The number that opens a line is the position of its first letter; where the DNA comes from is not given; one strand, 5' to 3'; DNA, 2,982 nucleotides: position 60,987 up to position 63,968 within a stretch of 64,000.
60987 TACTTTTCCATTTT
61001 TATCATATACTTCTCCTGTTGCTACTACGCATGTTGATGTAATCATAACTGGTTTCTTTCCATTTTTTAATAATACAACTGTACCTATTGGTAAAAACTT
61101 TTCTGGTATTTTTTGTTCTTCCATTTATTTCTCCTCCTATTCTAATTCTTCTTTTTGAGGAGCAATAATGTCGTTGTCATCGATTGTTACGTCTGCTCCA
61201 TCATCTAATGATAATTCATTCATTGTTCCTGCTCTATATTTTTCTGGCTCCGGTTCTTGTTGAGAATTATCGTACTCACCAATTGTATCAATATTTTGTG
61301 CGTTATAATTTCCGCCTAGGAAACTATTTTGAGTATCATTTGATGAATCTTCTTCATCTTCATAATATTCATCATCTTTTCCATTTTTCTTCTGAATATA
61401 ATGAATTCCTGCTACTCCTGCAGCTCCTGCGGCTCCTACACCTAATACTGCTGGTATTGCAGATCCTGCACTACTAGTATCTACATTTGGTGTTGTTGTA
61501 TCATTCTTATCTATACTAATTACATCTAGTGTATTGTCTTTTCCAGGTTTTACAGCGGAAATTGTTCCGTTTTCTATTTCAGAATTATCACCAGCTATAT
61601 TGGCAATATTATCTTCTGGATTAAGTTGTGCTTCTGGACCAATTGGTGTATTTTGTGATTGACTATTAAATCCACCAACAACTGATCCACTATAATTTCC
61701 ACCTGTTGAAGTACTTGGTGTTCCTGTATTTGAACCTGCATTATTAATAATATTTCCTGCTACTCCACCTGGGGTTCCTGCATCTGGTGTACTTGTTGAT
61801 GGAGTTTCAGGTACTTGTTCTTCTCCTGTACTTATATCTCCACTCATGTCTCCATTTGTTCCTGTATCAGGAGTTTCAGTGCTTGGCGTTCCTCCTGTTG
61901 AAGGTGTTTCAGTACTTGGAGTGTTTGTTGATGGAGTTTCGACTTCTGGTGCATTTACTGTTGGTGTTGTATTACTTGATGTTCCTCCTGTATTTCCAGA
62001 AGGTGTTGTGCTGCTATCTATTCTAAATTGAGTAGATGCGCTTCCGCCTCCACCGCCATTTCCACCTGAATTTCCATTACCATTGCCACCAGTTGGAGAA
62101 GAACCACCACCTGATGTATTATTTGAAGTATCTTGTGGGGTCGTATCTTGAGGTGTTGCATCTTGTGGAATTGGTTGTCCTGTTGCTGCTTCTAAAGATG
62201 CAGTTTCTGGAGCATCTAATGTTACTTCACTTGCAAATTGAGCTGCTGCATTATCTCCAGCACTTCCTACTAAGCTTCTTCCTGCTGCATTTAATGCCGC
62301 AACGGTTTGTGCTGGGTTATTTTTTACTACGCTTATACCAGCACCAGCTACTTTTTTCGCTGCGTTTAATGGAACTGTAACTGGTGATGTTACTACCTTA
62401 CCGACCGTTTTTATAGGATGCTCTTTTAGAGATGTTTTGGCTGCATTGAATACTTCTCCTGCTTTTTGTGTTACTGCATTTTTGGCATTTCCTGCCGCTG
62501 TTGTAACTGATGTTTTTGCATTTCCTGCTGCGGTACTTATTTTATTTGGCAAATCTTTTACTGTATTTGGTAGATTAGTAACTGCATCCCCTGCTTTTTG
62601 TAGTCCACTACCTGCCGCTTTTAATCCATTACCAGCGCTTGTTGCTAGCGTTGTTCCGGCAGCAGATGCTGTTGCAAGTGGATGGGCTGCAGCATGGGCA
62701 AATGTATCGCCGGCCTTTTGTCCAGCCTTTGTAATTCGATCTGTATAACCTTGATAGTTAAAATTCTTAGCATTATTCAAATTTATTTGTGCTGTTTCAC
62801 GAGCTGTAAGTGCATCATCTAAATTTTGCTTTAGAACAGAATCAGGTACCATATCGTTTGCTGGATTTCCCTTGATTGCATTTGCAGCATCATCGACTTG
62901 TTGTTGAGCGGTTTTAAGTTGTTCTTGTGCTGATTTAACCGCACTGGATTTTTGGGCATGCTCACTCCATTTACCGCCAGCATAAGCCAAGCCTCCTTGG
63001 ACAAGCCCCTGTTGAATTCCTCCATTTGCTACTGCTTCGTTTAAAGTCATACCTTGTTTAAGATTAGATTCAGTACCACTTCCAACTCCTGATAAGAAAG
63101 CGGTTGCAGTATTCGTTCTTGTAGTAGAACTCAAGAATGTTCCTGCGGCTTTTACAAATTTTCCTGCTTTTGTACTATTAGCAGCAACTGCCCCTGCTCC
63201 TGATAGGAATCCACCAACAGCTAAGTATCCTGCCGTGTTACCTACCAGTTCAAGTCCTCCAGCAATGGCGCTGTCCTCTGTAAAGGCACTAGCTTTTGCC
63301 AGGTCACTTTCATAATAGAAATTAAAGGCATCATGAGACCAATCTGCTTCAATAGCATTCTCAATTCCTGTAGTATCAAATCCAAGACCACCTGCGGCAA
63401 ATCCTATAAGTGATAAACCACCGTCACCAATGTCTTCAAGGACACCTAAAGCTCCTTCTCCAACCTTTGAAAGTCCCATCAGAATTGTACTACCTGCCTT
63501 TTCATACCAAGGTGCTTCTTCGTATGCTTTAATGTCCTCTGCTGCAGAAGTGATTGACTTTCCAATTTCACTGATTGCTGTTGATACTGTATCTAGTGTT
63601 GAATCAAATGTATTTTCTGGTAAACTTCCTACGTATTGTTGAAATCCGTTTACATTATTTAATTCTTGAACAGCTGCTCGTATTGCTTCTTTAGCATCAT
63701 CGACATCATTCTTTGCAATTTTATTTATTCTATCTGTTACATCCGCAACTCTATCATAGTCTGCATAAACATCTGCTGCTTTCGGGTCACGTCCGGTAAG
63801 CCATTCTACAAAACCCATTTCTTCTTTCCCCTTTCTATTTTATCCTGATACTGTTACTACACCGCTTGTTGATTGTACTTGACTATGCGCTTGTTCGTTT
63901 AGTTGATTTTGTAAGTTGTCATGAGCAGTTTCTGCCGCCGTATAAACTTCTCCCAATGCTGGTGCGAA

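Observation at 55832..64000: Type VIIb-secretion-style cargo island without visible machinery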

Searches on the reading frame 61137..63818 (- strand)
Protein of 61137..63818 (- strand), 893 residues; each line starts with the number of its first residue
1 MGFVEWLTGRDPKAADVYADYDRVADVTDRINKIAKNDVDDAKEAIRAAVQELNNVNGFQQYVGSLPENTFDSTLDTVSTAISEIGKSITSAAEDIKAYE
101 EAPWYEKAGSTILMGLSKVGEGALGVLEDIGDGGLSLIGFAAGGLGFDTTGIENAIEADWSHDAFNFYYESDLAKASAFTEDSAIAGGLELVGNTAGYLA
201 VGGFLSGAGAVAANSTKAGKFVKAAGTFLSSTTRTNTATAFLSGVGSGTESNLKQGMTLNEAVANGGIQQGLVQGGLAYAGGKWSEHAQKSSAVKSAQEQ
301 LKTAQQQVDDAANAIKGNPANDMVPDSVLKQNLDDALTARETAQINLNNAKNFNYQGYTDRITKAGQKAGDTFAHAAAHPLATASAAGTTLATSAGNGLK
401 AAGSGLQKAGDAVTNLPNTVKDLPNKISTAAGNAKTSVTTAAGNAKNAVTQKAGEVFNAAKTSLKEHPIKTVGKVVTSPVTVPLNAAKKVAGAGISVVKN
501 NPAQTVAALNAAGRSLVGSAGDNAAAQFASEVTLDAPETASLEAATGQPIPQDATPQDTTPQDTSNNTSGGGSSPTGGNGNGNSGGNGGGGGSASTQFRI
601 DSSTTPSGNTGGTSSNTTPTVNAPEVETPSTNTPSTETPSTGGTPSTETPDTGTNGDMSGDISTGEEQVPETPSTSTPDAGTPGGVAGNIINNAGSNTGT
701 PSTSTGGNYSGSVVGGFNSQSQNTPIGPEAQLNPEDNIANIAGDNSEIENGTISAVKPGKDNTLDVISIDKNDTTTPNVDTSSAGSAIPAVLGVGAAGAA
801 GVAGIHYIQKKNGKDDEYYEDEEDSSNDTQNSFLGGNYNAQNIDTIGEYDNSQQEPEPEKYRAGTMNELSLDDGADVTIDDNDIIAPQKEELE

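Call 3: search_protein_families(library=pfam, max_evalue=0.1, proteins=[window:61137-63818:-])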
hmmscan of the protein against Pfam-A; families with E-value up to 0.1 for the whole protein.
window:61137-63818:- (893 aa): 1 family
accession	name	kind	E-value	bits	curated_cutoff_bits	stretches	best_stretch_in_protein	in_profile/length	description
PF01442.23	Apolipoprotein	-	0.015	15.4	90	0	411-462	26-165/190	Apolipoprotein A1/A4/E domain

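Call 8: find_encoding_contigs(protein=window:61137-63818:-, flank=10000, max_places=6)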
Protein window:61137-63818:- (893 aa): 7 contigs read that carry it; 2 places shown.
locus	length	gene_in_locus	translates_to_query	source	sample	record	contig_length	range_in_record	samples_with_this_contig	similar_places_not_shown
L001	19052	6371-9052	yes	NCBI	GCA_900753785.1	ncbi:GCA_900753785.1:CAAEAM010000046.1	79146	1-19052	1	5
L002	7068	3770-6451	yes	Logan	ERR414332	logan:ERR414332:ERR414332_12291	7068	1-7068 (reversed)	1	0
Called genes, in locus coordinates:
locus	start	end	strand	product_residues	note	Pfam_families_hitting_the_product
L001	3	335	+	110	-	?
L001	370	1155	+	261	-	PF13367:PrsW-protease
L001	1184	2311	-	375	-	PF01098:FTSW_RODA_SPOVE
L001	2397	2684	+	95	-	-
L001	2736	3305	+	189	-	PF04011:LemA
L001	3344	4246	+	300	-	-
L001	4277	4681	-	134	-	PF10612:Spore-coat_CotZ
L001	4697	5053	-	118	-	PF10612:Spore-coat_CotZ (faint)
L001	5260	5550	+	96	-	-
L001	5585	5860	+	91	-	-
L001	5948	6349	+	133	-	-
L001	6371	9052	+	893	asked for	-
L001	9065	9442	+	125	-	PF13780:DUF4176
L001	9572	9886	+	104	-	-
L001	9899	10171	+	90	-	-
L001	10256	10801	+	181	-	-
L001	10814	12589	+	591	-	-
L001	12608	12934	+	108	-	PF13780:DUF4176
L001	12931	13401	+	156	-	-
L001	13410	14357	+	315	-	-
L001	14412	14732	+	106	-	PF00367:PTS_EIIB (weak)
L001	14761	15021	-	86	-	PF04545:Sigma70_r4 (faint), PF13560:HTH_31, PF12844:HTH_19 (weak), PF13443:HTH_26, PF01381:HTH_3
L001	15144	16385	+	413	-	PF00512:HisKA, PF02518:HATPase_c, PF13589:HATPase_c_3 (weak)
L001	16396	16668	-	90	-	-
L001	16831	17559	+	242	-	PF01479:S4, PF22421:SYY_C-terminal (weak), PF00849:PseudoU_synth_2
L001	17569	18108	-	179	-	-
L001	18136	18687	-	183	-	-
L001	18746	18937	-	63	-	PF06902:Fer4_19 (weak), PF12837:Fer4_6 (faint), PF12838:Fer4_7 (faint), PF00037:Fer4 (faint), PF13459:Fer4_15, PF13370:Fer4_13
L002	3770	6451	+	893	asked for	-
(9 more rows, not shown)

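Call 11: search_protein_families(library=ncbifam, max_evalue=0.1, proteins=[window:61137-63818:-, L001:5948-6349:+])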
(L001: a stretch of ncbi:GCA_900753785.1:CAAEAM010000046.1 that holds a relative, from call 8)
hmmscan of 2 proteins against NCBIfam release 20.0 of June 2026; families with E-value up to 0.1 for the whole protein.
window:61137-63818:- (893 aa): 1 family
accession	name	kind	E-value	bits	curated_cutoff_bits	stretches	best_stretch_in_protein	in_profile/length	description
TIGR04527.1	mycoplas_twoTM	subfamily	0.0049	16.6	125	0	26-98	72-138/248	MG_279/MG_280 family protein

L001:5948-6349:+ (133 aa): 2 families
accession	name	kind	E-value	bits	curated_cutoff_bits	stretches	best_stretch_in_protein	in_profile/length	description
NF004493.0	PRK05835.1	equivalog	0.058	12.6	558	1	35-100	121-180/307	class II fructose-bisphosphate aldolase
NF000458.2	blaPEDO-2_fam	exception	0.083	12.2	550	1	13-89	155-233/285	PEDO-2 family subclass B3 metallo-beta-lactamase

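Call 12: search_protein_families(library=pfam, max_evalue=1, proteins=[L001:5260-5550:+, L001:5585-5860:+, L001:5948-6349:+, L001:6371-7270:+])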
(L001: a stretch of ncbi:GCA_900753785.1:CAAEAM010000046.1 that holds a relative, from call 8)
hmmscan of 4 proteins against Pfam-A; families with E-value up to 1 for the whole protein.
L001:5260-5550:+ (96 aa): 0 families

L001:5585-5860:+ (91 aa): 3 families
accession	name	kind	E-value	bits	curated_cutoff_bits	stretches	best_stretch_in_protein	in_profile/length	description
PF24407.1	HTH_upst_double_PIN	-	0.0059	17.3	27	1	45-86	9-50/70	HTH_upstream_double_PIN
PF22124.2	Glyco_hydro_95_cat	-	0.03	13.7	27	1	37-78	70-111/408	Glycosyl hydrolase family 95 catalytic domain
PF19130.5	DUF5813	-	0.04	14.3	25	1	18-83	34-99/144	Family of unknown function (DUF5813)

L001:5948-6349:+ (133 aa): 2 families
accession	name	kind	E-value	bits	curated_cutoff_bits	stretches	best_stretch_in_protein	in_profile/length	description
PF22775.2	GA_3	-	0.033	15.2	27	1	57-93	36-70/100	GA-like domain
PF24430.1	DUF7553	-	0.25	12.3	27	0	92-119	6-33/85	Family of unknown function (DUF7553)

L001:6371-7270:+ (300 aa): 1 family
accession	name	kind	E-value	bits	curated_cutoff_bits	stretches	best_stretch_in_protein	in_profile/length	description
PF24430.1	DUF7553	-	0.098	13.6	27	1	15-54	41-80/85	Family of unknown function (DUF7553)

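Call 16: find_homologous_proteins(query=L001:6371-7420:+, max_evalue=0.001)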
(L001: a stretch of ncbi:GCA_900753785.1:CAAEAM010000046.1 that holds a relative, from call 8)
Query L001:6371-7420:+ (350 aa): 12 proteins with E <= 0.001 among 8000 candidates.
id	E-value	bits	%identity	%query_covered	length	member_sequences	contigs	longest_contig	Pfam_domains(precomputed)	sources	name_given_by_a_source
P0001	1.2e-162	559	80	97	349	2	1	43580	-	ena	-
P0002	1.8e-98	348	70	65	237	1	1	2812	-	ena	-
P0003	1.8e-81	292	46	98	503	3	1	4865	-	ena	-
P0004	7.1e-80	287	45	95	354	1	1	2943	-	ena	-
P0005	1.1e-74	270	49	82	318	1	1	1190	-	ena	-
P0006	2.4e-63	233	45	81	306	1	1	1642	-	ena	-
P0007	2.8e-62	229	53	61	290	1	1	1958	-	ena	-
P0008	2.2e-60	223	44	81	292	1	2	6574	-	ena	-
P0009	3.8e-59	219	44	82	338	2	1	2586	-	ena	-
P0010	1.0e-55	208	45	77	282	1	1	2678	-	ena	-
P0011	2.7e-46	177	40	77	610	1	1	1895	-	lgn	-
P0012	1.4e-43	168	38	75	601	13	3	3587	-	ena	-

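Call 17: find_encoding_contigs(protein=P0001, flank=10000, max_places=3)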
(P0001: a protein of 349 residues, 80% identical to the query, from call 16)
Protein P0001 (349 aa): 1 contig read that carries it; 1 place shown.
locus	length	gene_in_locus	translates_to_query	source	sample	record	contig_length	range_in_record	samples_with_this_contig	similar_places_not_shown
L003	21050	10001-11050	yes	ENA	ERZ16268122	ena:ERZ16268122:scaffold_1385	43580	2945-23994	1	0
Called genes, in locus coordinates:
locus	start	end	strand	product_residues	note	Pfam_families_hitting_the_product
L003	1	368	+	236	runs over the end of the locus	PF00005:ABC_tran, PF13304:AAA_21 (faint)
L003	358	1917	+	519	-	-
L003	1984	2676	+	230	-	PF01832:Glucosaminidase (weak)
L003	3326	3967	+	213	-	-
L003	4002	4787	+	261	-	PF13367:PrsW-protease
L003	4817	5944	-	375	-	PF01098:FTSW_RODA_SPOVE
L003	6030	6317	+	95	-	-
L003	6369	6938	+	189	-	PF04011:LemA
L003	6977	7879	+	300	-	-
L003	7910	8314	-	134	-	PF10612:Spore-coat_CotZ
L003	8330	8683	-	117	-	PF10612:Spore-coat_CotZ (faint)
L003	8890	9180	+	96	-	-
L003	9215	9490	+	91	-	-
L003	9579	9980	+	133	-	-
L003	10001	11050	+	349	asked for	-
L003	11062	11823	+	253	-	-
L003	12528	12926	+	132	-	PF13780:DUF4176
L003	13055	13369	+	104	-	-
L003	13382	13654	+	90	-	-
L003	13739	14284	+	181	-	-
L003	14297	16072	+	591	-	-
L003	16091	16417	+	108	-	PF13780:DUF4176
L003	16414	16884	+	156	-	-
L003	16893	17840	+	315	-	-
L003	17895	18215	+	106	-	PF00367:PTS_EIIB (weak)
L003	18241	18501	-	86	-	PF04545:Sigma70_r4 (faint), PF13560:HTH_31, PF12844:HTH_19 (weak), PF13443:HTH_26, PF01381:HTH_3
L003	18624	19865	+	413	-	PF00512:HisKA, PF02518:HATPase_c, PF13589:HATPase_c_3 (weak)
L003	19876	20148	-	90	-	-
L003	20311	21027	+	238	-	PF01479:S4, PF22421:SYY_C-terminal (weak), PF00849:PseudoU_synth_2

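Call 18: find_encoding_contigs(protein=P0008, flank=10000, max_places=3)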
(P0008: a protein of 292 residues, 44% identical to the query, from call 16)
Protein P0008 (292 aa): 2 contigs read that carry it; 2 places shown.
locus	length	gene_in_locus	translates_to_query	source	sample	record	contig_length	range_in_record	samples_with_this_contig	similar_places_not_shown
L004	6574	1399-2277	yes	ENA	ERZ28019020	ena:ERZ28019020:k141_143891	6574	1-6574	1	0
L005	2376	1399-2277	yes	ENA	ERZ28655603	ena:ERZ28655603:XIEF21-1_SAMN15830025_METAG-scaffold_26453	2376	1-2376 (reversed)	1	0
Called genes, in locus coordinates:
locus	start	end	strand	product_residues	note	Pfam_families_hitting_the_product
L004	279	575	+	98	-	-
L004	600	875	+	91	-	-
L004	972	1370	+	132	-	-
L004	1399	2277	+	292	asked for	-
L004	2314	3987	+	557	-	-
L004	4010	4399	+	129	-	PF13780:DUF4176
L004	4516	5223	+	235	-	-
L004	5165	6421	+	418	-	-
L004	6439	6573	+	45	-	?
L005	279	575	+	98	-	-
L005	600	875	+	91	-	-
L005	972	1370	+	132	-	-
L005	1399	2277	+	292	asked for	-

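Call 23: find_related_loci(query=A1, collection=genome_contigs, flank=10000)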
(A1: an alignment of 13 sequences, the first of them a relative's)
Query A1 (350 aa) in genome_contigs; peptide patterns used: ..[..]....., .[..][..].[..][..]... (x = any residue, [..] = any of these).
68 stretches matched a pattern; 23 encode a relative of the query (tblastn E <= 1e-3); 23 distinct loci.
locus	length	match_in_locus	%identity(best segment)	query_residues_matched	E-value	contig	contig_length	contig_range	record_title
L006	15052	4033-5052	64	2-335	8e-133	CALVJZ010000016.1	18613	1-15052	MAG: uncultured Bacilli bacterium isolate BRZ_PS__bin38 genome assembly, contig: BRZ_PS__NODE_3580_length_18613_cov_6.86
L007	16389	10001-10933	53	1-311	2e-96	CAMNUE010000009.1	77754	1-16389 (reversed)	MAG: uncultured bacterium isolate SRR19792995_bin.67_metawrap_v1.3_MAG genome assembly, contig: ERZ12290371_415, whole g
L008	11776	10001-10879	50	1-297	2e-89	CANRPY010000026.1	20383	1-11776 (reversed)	MAG: uncultured Bacilli bacterium isolate Lapin-018__bin50 genome assembly, contig: Lapin-018__NODE_2243_length_20383_co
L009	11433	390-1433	48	1-340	6e-89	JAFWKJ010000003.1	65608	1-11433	MAG: Bacilli bacterium isolate RGIG5819 Sheep_Ileum.Co__c112823, whole genome shotgun sequence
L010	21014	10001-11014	46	1-344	2e-85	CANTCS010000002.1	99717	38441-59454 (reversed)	MAG TPA_asm: uncultured Mollicutes bacterium isolate SRR15510240_bin.35_metawrap_v1.3_MAG genome assembly, contig: NODE.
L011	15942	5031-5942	48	6-316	5e-80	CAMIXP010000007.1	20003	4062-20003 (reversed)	MAG: uncultured Bacillales bacterium isolate SRR12081302_bin.69_metaWRAP_v1.3_MAG genome assembly, contig: ERZ12289775.4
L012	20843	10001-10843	46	1-287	5e-75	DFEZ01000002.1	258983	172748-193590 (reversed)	MAG TPA_asm: Bacillales bacterium UBA3789 UBA3789_contig_7269, whole genome shotgun sequence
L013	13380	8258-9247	44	1-312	7e-75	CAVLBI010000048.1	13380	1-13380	bacterium isolate G02633-L1_cleanbin_000017 genome assembly, contig: Spades_G02633-L1_contig_1403, whole genome shotgun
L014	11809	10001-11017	44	1-311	2e-74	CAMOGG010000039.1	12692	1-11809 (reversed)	MAG: uncultured Bacillales bacterium isolate SRR873604_bin.131_metaWRAP_v1.3_MAG genome assembly, contig: NODE_11596_len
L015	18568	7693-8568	44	1-296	9e-73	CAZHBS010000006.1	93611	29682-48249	MAG TPA_asm: uncultured Muribaculaceae bacterium isolate SRP287540_co1_193 genome assembly, contig: NODE_146_length_9361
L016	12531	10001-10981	41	1-307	3e-71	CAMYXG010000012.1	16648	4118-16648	MAG TPA_asm: uncultured Bacillales bacterium isolate SRR10912533_bin.22_metaWRAP_v1.3_MAG genome assembly, contig: ERZ14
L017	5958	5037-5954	46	1-311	9e-67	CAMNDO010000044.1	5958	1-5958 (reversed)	MAG: uncultured Bacillales bacterium isolate SRR873596_bin.95_metaWRAP_v1.3_MAG genome assembly, contig: NODE.34722_leng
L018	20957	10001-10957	42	1-315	6e-64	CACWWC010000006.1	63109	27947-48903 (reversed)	MAG: uncultured Erysipelotrichaceae bacterium isolate RUG10970 genome assembly, contig: RUG10970_asm_6, whole genome sho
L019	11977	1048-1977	40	3-310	3e-63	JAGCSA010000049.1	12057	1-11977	MAG: Bacilli bacterium isolate RGIG10070 Yak_Rumen-1__c2033303, whole genome shotgun sequence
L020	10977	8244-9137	43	2-299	4e-63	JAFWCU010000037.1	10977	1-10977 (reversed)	MAG: Clostridia bacterium isolate RGIG5622 Sheep_Duodenum-3__c712053, whole genome shotgun sequence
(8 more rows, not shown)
